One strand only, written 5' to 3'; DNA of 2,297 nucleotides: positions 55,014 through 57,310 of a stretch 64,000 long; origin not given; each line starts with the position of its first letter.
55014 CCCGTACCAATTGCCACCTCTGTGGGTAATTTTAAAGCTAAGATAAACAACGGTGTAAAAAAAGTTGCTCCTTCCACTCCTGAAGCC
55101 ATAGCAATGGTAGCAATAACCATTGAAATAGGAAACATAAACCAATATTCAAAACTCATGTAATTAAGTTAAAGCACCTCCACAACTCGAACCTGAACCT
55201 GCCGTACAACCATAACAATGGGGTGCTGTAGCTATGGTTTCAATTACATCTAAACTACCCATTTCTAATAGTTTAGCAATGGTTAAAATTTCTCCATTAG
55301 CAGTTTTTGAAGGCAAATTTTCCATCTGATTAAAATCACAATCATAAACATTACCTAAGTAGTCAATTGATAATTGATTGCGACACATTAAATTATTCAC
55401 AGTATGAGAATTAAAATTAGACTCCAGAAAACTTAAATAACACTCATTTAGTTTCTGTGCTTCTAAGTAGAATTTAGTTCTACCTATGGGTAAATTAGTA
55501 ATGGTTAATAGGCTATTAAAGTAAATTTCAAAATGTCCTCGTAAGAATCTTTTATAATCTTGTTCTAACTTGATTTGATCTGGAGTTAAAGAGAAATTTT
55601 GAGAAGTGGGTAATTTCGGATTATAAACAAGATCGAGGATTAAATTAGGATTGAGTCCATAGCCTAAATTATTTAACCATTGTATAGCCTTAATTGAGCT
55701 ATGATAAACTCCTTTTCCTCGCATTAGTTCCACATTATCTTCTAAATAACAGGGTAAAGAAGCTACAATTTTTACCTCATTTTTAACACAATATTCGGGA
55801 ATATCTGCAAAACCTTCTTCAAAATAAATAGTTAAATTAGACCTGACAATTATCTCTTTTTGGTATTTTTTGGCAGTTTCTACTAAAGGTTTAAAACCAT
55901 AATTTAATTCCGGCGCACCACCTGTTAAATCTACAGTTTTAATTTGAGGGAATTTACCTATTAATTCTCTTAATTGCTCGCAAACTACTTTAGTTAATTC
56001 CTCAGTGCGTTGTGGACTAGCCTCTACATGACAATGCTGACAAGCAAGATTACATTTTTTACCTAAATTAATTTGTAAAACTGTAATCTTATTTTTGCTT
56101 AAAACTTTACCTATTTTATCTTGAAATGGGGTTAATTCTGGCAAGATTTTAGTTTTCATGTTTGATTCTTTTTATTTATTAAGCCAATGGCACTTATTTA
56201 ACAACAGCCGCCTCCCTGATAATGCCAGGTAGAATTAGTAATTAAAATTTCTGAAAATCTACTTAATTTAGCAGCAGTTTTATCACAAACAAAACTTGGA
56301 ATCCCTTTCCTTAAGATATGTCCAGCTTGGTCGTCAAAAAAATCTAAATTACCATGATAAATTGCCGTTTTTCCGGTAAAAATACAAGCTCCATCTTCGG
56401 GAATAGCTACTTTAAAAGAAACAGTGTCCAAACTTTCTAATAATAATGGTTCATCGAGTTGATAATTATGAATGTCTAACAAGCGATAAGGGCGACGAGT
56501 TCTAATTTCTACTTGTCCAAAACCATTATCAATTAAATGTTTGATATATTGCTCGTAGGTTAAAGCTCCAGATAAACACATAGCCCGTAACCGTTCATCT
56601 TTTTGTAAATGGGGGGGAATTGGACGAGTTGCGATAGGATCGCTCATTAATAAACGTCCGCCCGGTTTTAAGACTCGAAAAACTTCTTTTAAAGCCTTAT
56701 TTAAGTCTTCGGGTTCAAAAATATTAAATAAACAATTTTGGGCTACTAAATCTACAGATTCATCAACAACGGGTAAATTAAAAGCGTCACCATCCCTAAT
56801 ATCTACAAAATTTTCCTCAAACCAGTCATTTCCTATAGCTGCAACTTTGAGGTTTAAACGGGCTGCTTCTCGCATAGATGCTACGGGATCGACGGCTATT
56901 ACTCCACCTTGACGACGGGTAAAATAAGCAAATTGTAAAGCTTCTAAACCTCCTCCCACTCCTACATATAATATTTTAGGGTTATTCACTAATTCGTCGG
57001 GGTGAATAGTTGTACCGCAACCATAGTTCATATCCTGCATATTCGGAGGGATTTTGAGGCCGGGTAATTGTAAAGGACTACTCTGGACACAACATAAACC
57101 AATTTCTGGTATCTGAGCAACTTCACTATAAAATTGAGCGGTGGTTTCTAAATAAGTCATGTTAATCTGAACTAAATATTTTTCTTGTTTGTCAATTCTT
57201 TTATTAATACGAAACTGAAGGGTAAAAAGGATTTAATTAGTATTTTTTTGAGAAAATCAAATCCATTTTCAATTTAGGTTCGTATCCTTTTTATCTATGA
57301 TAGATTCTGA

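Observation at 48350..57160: Ten-gene minus-strand operon linking ArsM-like/ArsS-like enzymes to thiol-redox, DedA/TVP38 and TauE membrane proteins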

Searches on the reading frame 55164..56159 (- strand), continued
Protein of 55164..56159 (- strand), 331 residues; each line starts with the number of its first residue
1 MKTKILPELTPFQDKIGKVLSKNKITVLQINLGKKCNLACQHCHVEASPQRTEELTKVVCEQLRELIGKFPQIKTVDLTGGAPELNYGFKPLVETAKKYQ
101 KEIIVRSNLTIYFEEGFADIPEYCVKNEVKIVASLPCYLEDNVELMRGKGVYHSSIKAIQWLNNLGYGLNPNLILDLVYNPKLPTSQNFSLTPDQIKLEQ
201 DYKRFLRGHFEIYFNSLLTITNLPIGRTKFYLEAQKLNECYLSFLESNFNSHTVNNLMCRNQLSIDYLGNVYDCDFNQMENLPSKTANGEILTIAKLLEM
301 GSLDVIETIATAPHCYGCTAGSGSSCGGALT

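Call 19: search_protein_families(library=ncbifam, proteins=[L020:14035-14886:+, L008:13675-14259:+, L017:4162-4788:+, L047:7497-8816:+, L008:17042-17578:+, L004:240-614:-, L077:11044-11562:+, L062:14937-15836:+, L051:15869-16597:+, L043:11127-11852:+], max_evalue=0.0001)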
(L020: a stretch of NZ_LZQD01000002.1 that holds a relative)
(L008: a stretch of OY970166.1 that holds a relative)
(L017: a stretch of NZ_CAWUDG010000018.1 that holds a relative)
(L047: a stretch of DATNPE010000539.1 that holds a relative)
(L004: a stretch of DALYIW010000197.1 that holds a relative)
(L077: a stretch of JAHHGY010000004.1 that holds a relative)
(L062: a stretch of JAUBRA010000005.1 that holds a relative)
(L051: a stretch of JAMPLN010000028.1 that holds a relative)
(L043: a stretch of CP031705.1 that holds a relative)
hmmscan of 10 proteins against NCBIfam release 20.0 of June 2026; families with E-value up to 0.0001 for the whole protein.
L020:14035-14886:+ (283 aa): 1 family
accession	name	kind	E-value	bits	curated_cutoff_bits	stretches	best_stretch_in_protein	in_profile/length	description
NF045694.1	seleno_TsoB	exception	1.6e-15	56.2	805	1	78-244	188-362/572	rhodanese/DsbD fusion-like selenoprotein TsoB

L008:13675-14259:+ (194 aa): 11 families
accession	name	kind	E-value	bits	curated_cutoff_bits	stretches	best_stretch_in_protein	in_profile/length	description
TIGR01068.1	thioredoxin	equivalog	7.9e-14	51.7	96.8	1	88-138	13-63/101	thioredoxin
NF047697.1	ThioredTrxAClost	equivalog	9.9e-09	35.3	140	1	88-136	16-64/105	thioredoxin TrxA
NF008229.0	PRK10996.1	equivalog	1.5e-08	34.5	125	1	88-132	51-95/141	thioredoxin TrxC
NF006898.0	PRK09381.1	equivalog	3.8e-08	33.7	138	1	89-137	21-69/109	thioredoxin TrxA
TIGR00385.1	dsbE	subfamily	1.1e-07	31.6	123.15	1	87-136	61-107/173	DsbE family thiol:disulfide interchange protein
TIGR01126.1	pdi_dom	equivalog_domain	1.6e-07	31.5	107.2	1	88-134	13-58/105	protein disulfide-isomerase domain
TIGR01130.1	ER_PDI_fam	subfamily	6.8e-07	29.2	344.25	1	88-129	362-403/476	protein disulfide-isomerase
NF047696.1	ThlDiSintTplARhiz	equivalog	7.5e-06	25.9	230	1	86-145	94-153/219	thiol:disulfide interchange protein TlpA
NF011941.0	PRK15412.1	equivalog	3.8e-05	23.3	359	1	87-162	66-135/185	thiol:disulfide interchange protein DsbE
TIGR02740.1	TraF-like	hypoth_equivalog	6.1e-05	22.4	232.25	1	47-129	128-209/276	TraF-like protein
TIGR02738.1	TrbB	equivalog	9.6e-05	22.1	132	0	81-173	41-134/153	type-F conjugative transfer system pilin assembly thiol-disulfide isomerase TrbB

L017:4162-4788:+ (208 aa): 0 families

L047:7497-8816:+ (439 aa): 11 families
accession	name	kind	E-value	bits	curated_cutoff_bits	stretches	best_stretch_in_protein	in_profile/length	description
TIGR04283.1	glyco_like_mftF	equivalog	3.8e-85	285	182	1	218-436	1-221/221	TIGR04283 family arsenosugar biosynthesis glycosyltransferase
TIGR04282.1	glyco_like_cofC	hypoth_equivalog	1.2e-68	230.7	134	1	9-199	1-189/189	TIGR04282 family arsenosugar biosynthesis glycosyltransferase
TIGR03965.1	mycofact_glyco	equivalog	9.9e-15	54.4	280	1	215-321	73-188/467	mycofactocin biosynthesis glycosyltransferase MftF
TIGR04182.1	glyco_TIGR04182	equivalog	1.4e-11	44.4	325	1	218-312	2-97/293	S-layer glycoprotein N-glycosyltransferase AglJ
NF010496.0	PRK13915.1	equivalog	2.1e-11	43.5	262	1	214-306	29-136/307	glucosyl-3-phosphoglycerate synthase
TIGR03937.1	PgaC_IcaA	equivalog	3.2e-11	42.8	422.3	1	214-332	43-173/407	poly-beta-1,6-N-acetyl-D-glucosamine synthase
NF041875.1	EPS_EpsD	equivalog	4.9e-09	36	370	1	218-307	1-99/325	exopolysaccharide biosynthesis glycosyltransferase EpsD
TIGR03552.1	F420_cofC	equivalog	6.8e-09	35.6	105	1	20-206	11-191/196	2-phospho-L-lactate guanylyltransferase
NF007482.0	PRK10073.1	equivalog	7.9e-07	28.4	423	1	216-304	6-102/334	glycosyltransferase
NF047588.1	GlcsyltransPgfSStrep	equivalog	3.9e-06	26.3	500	1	217-309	2-107/308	glycosyltransferase PgfS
NF058614.1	PPMAGASynPpgS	equivalog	9.4e-05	21.9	370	0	219-271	3-54/226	polyprenyl-phospho-N-acetylgalactosaminyl synthase PpgS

L008:17042-17578:+ (178 aa): 7 families
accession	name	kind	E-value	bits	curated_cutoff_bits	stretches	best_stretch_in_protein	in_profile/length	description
NF040769.1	SelL_rel_redox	subfamily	3.9e-14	52.7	120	1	16-115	2-101/173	SelL-related redox protein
NF009670.0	PRK13191.1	equivalog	1.6e-08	34.3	374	1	12-100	8-94/215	putative peroxiredoxin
NF009668.0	PRK13189.1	equivalog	5.9e-07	28.9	211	1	5-84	4-82/224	peroxiredoxin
NF009669.0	PRK13190.1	equivalog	6.4e-07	28.8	261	1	13-83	5-73/203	putative peroxiredoxin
NF002854.0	PRK03147.1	subfamily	9e-07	28.9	170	1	6-95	31-119/176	thiol-disulfide oxidoreductase ResA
TIGR03137.1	AhpC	equivalog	1.3e-06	28.3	272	1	12-155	3-144/187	alkyl hydroperoxide reductase subunit C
NF040737.1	peroxi_PrxU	equivalog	3.1e-06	27.1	270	1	12-84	37-111/233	thioredoxin-dependent peroxiredoxin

L004:240-614:- (124 aa): 8 families
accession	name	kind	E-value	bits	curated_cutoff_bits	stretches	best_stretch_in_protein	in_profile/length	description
TIGR01068.1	thioredoxin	equivalog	1.7e-20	73.1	96.8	1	20-113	7-100/101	thioredoxin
NF008229.0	PRK10996.1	equivalog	1.5e-18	66.9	125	1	17-114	43-139/141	thioredoxin TrxC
TIGR01126.1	pdi_dom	equivalog_domain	3e-11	43.5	107.2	1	25-111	12-102/105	protein disulfide-isomerase domain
NF006898.0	PRK09381.1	equivalog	1e-10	42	138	1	29-104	23-98/109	thioredoxin TrxA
NF047697.1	ThioredTrxAClost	equivalog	8.3e-10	38.8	140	1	24-100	14-90/105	thioredoxin TrxA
TIGR01130.1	ER_PDI_fam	subfamily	2.1e-09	37.5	344.25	1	30-94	21-88/476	protein disulfide-isomerase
TIGR02187.2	PDO_seleno_TRX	equivalog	3.1e-08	33.2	185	1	16-112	120-208/209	protein disulfide oxidoreductase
TIGR00411.1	redox_disulf_1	equivalog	2.1e-07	30.9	92.75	1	34-112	6-80/82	MJ0307 family thioredoxin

L077:11044-11562:+ (172 aa): 2 families
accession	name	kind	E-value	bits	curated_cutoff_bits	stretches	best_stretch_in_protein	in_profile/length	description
TIGR03618.1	Rv1155_F420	subfamily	2e-12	47.4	79.05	1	19-114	2-98/127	TIGR03618 family F420-dependent PPOX class oxidoreductase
TIGR00558.3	pdxH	equivalog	1.4e-05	24.8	180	1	22-101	18-96/190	pyridoxamine 5'-phosphate oxidase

L062:14937-15836:+ (299 aa): 38 families (the best 25 are shown)
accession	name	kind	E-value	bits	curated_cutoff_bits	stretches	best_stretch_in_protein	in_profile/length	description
NF043040.1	corrin_prot_MT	hypoth_equivalog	1.9e-23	83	180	1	74-209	15-152/216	corrinoid protein-associated methyltransferase CpaM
TIGR01934.1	MenG_MenH_UbiE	subfamily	2.5e-21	76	158.35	1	74-223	12-160/223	ubiquinone/menaquinone biosynthesis methyltransferase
NF001244.0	PRK00216.1-5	equivalog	8.6e-19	67.8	216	1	71-223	18-172/236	bifunctional demethylmenaquinone methyltransferase/2-methoxy-6-polyprenyl-1,4-benzoquinol methylase UbiE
TIGR02072.1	BioC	equivalog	2.9e-18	66.6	184.95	1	98-220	32-148/244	malonyl-ACP O-methyltransferase BioC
NF001243.0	PRK00216.1-4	equivalog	5.9e-18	65.1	235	1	86-214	32-161/237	demethylmenaquinone methyltransferase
TIGR02752.1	MenG_heptapren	equivalog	2e-17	63.5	419.85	1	95-214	39-159/231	demethylmenaquinone methyltransferase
NF041537.1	ArsM_AhpD_UU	exception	1.9e-15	56.5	510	1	102-206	78-182/345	arsenite methyltransferase/AhpD domain selenoprotein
NF052510.1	methyltran_MpqE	exception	1.2e-13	51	335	1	96-216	42-163/234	methyl-plastoquinone biosynthesis methyltransferase MpqE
NF045667.1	MTase_DVU1556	equivalog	1.8e-13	50.5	155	1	98-214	20-129/213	DVU_1556 family methyltransferase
NF001242.0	PRK00216.1-3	equivalog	3.6e-13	49.5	351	1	94-212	61-183/258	bifunctional demethylmenaquinone methyltransferase/2-methoxy-6-polyprenyl-1,4-benzoquinol methylase UbiE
NF008823.0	PRK11873.1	subfamily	1.6e-11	44.2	263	1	103-206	80-183/272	arsenite methyltransferase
NF047649.1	MTase_UXPK_star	exception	3.5e-11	42.7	460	1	103-206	80-183/283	methyltransferase/UXPK-star double selenoprotein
NF041536.1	ArsM_DUF2284_UU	exception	4.6e-11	41.7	575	1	102-206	78-182/459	arsenite methyltransferase/DUF2284 domain selenoprotein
NF007610.0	PRK10258.1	equivalog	2.4e-10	40.2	342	1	102-212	44-146/251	malonyl-ACP O-methyltransferase BioC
NF002463.0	PRK01683.1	equivalog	2.8e-10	40.2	297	1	99-172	30-107/258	trans-aconitate 2-methyltransferase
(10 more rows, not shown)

L051:15869-16597:+ (242 aa): 31 families (the best 25 are shown)
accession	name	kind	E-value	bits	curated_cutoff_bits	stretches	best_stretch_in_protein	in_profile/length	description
TIGR02009.1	PGMB-YQAB-SF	subfamily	6.2e-30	104.8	153.35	1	4-197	2-185/186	beta-phosphoglucomutase family hydrolase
TIGR01990.1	bPGM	equivalog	1.6e-28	99.9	189.4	1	3-198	1-186/187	beta-phosphoglucomutase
NF009695.0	PRK13222.1-2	equivalog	2.2e-19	69.8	225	1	3-221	6-218/226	phosphoglycolate phosphatase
NF008087.0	PRK10826.1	equivalog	3.6e-19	69.3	191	1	2-226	6-212/222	hexitol phosphatase HxpB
NF053653.1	InDiPhoBT2121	equivalog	1.1e-18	67.6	245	1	3-199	1-187/216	inorganic diphosphatase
NF009696.0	PRK13222.1-3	equivalog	1.4e-18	67.4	359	1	1-225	1-212/223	N-acetylmuramic acid 6-phosphate phosphatase MupP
TIGR01449.2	PGP_bact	equivalog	4.9e-18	65.4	180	1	6-212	1-198/213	phosphoglycolate phosphatase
NF046057.1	bifunc_MtlD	equivalog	1.4e-15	56.7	800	1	3-195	7-188/683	bifunctional mannitol-1-phosphate dehydrogenase/phosphatase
NF008000.0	PRK10725.1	equivalog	2.6e-15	57.1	215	1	4-198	6-185/188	fructose-1-phosphate/6-phosphogluconate phosphatase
NF009804.0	PRK13288.1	equivalog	5.5e-15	55.4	218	1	1-202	1-185/215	pyrophosphatase PpaX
NF009697.0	PRK13222.1-4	equivalog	1.2e-14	54.2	327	1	3-221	7-218/232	phosphoglycolate phosphatase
TIGR03351.1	PhnX-like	hypoth_equivalog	1.5e-14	54.5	218.9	1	5-199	3-191/220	phosphonatase-like hydrolase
TIGR01509.1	HAD-SF-IA-v3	subfamily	7.2e-14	52.2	29.4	1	88-198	59-154/154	HAD-IA family hydrolase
NF008610.0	PRK11587.1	equivalog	3.8e-13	49.3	282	1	1-204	1-187/219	sugar phosphatase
TIGR02253.1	CTE7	subfamily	1.6e-12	47.7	169.75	1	3-194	2-190/221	TIGR02253 family HAD-type hydrolase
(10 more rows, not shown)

L043:11127-11852:+ (241 aa): 1 family
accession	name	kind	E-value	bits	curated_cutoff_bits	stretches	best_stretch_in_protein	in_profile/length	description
NF052604.1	UndecprPTUtpABac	equivalog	3.4e-05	24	250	1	40-193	3-158/198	undecaprenyl phosphate transporter UptA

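Call 77: search_protein_families(library=pfam, proteins=[L004:6936-8549:+, L004:4556-5359:-], max_evalue=0.001)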
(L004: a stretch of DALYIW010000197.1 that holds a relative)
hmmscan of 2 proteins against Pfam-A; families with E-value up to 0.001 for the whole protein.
L004:6936-8549:+ (537 aa): 13 families
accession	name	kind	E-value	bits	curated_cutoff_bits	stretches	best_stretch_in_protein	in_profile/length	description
PF07719.23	TPR_2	-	2.5e-14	52.6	27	0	434-458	8-32/34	Tetratricopeptide repeat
PF13424.12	TPR_12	-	1.4e-12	48.1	30.1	2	431-500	7-76/77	Tetratricopeptide repeat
PF13181.12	TPR_8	-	8.4e-10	38.5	25.7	0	431-458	5-32/34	Tetratricopeptide repeat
PF00515.34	TPR_1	-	1.1e-09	38.1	27.8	0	436-458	10-32/34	Tetratricopeptide repeat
PF14559.12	TPR_19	-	1.2e-09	38.7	25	1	480-529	2-51/68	Tetratricopeptide repeat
PF13428.12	TPR_14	-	2.2e-08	34.4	23.5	0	430-459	4-33/44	Tetratricopeptide repeat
PF13414.12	TPR_11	-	7e-08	32.5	26.8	0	434-456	1-23/42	TPR repeat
PF17874.7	TPR_MalT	-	3.5e-07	30.3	45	1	376-530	39-188/336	MalT-like TPR region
PF13431.12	TPR_17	-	1.4e-06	28.5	24.4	0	492-523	2-33/34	Tetratricopeptide repeat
PF07721.20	TPR_4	-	6e-06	26.8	27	0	504-524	2-22/26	Tetratricopeptide repeat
PF13176.12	TPR_7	-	8.4e-06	25.9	27.9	0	439-460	11-32/36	Tetratricopeptide repeat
PF13432.12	TPR_16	-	4.3e-05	24.3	32.7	1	433-502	3-64/65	Tetratricopeptide repeat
PF13374.12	TPR_10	-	0.00054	20.3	27.5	0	504-528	3-27/42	Tetratricopeptide repeat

L004:4556-5359:- (267 aa): 3 families
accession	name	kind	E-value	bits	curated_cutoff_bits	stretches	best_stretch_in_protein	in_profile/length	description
PF00132.30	Hexapep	-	1.3e-17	63.1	27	2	199-234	1-36/36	Bacterial transferase hexapeptide (six repeats)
PF14602.12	Hexapep_2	-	1.4e-08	34.8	27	1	200-233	2-33/34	Hexapeptide repeat of succinyl-transferase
PF25084.1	LbH_EIF2B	-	4.5e-06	27.1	54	1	119-236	3-103/105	EIF2B subunit epsilon LbH domain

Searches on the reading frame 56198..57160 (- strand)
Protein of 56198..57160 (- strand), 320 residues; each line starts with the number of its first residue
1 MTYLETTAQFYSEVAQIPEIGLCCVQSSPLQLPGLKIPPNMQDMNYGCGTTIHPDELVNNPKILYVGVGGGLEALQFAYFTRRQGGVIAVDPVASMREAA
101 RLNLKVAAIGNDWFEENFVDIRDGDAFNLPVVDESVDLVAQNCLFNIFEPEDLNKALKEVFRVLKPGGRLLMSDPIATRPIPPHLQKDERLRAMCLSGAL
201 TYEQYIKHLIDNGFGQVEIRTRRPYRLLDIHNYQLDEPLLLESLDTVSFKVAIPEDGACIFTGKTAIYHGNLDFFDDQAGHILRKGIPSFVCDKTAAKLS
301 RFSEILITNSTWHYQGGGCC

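Call 3: search_protein_families(library=pfam, proteins=[window:56198-57160:-], max_evalue=0.01)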
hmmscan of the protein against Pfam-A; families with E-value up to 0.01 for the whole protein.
window:56198-57160:- (320 aa): 9 families
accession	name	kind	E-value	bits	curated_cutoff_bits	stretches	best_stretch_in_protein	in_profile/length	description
PF08241.18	Methyltransf_11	-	9.1e-17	61.9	21.2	1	64-171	1-94/95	Methyltransferase domain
PF13649.12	Methyltransf_25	-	5.3e-14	53.1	27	1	63-168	1-97/97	Methyltransferase domain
PF13847.12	Methyltransf_31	-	9.9e-12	45.2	27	1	62-195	6-131/145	Methyltransferase domain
PF01209.24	Ubie_methyltran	-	4.2e-09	36.5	20.1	1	61-172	49-151/233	ubiE/COQ5 methyltransferase family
PF08242.18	Methyltransf_12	-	2.8e-06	28.4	30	1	67-170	4-98/98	Methyltransferase domain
PF05148.21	Methyltransf_8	-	0.00032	21.1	27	1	123-173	110-157/219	Hypothetical methyltransferase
PF01135.25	PCMT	-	0.00066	19.9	20.3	1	57-110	71-124/210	Protein-L-isoaspartate(D-aspartate) O-methyltransferase (PCMT)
PF20922.3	Anamorsin_N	-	0.0011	19.1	27.1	1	154-201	69-118/163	Anamorsin, N-terminal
PF13489.12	Methyltransf_23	-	0.0064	16.7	27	1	60-179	23-123/164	Methyltransferase domain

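Call 4: search_protein_families(library=ncbifam, proteins=[window:56198-57160:-], max_evalue=0.01)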
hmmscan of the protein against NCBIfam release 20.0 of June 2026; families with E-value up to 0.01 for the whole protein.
window:56198-57160:- (320 aa): 24 families
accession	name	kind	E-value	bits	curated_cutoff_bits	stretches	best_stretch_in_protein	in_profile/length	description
NF038099.1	AsSugarArsM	exception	3.6e-171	568.6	400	1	2-320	1-321/321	arsenosugar biosynthesis arsenite methyltransferase ArsM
NF008823.0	PRK11873.1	subfamily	5.2e-34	118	263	1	41-233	59-242/272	arsenite methyltransferase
NF040538.1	methyl_ArsM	equivalog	2.5e-28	99.3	500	2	130-302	165-330/356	arsinothricin biosynthesis methyltransferase ArsM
NF041537.1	ArsM_AhpD_UU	exception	2.2e-24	85.9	510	1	37-219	54-227/345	arsenite methyltransferase/AhpD domain selenoprotein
NF047649.1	MTase_UXPK_star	exception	4e-21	75.3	460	1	37-220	55-229/283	methyltransferase/UXPK-star double selenoprotein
NF041536.1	ArsM_DUF2284_UU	exception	4.3e-20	71.5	575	1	37-220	54-228/459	arsenite methyltransferase/DUF2284 domain selenoprotein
NF040539.1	AST_met_ArsM_2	exception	1.8e-15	57.5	240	1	60-219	57-210/262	putative arsinothricin biosynthesis methyltransferase ArsM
NF045667.1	MTase_DVU1556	equivalog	6.6e-14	51.9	155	1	119-215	68-161/213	DVU_1556 family methyltransferase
TIGR01934.1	MenG_MenH_UbiE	subfamily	3.8e-09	36.2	158.35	1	59-174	39-143/223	ubiquinone/menaquinone biosynthesis methyltransferase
NF001240.0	PRK00216.1-1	equivalog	2.4e-08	33.3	378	1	52-173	56-169/251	bifunctional demethylmenaquinone methyltransferase/2-methoxy-6-polyprenyl-1,4-benzoquinol methylase UbiE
NF043040.1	corrin_prot_MT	hypoth_equivalog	1.3e-07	31.3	180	1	59-179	41-154/216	corrinoid protein-associated methyltransferase CpaM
NF052510.1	methyltran_MpqE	exception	3.1e-07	30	335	1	57-171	44-150/234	methyl-plastoquinone biosynthesis methyltransferase MpqE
NF001244.0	PRK00216.1-5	equivalog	3.8e-07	29.6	216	1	62-172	51-153/236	bifunctional demethylmenaquinone methyltransferase/2-methoxy-6-polyprenyl-1,4-benzoquinol methylase UbiE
NF001241.0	PRK00216.1-2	equivalog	4.7e-07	29.7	327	1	62-173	54-148/231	demethylmenaquinone methyltransferase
TIGR02072.1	BioC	equivalog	9.3e-07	28.9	184.95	1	59-175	34-135/244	malonyl-ACP O-methyltransferase BioC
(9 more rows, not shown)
